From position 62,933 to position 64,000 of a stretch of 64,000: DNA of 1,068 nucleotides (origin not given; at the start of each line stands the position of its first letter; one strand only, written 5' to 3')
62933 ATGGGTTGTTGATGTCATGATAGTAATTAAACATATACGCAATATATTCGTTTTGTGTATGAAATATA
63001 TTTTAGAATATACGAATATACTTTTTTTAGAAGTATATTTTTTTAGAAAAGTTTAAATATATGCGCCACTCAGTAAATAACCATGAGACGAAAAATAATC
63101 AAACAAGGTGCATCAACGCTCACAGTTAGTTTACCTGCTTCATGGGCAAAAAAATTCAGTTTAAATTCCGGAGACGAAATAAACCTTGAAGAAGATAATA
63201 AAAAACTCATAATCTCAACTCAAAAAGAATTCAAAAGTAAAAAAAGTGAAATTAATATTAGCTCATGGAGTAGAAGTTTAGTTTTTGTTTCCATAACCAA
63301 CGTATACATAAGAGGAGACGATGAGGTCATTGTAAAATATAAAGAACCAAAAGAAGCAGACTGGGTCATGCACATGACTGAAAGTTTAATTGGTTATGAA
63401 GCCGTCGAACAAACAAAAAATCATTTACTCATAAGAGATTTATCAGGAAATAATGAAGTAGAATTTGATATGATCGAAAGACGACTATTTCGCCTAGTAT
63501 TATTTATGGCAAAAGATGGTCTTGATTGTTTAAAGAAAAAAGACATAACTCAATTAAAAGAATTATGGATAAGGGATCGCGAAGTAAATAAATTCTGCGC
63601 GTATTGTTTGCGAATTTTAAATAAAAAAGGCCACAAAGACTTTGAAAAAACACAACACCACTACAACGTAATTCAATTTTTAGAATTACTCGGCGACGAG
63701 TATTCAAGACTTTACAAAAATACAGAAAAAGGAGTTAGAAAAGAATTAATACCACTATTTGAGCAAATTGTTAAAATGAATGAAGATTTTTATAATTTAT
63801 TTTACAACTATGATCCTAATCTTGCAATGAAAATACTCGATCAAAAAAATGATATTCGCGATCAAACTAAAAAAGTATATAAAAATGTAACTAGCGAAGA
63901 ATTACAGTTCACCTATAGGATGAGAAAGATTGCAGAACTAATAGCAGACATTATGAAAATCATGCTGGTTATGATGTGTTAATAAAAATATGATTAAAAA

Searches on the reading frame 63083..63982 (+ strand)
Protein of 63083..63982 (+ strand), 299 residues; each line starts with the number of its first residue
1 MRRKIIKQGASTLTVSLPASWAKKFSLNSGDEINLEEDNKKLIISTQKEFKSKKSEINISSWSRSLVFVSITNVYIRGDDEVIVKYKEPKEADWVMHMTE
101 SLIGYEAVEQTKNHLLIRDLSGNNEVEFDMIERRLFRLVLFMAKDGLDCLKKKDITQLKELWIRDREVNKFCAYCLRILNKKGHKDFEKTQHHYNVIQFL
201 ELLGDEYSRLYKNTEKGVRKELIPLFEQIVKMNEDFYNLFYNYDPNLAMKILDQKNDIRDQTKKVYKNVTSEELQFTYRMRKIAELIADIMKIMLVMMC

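Call 85: search_protein_families(library=pfam, proteins=[window:63083-63982:+], max_evalue=0.01)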
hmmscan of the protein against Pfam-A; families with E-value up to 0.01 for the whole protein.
window:63083-63982:+ (299 aa): 2 families
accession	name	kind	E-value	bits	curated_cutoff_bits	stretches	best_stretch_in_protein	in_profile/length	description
PF01895.24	PhoU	-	2.2e-10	41.2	23.5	2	133-207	2-82/89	PhoU domain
PF04014.23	MazE_antitoxin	-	1.5e-08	34.8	24.7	1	7-48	2-44/48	Antidote-toxin recognition MazE, bacterial antitoxin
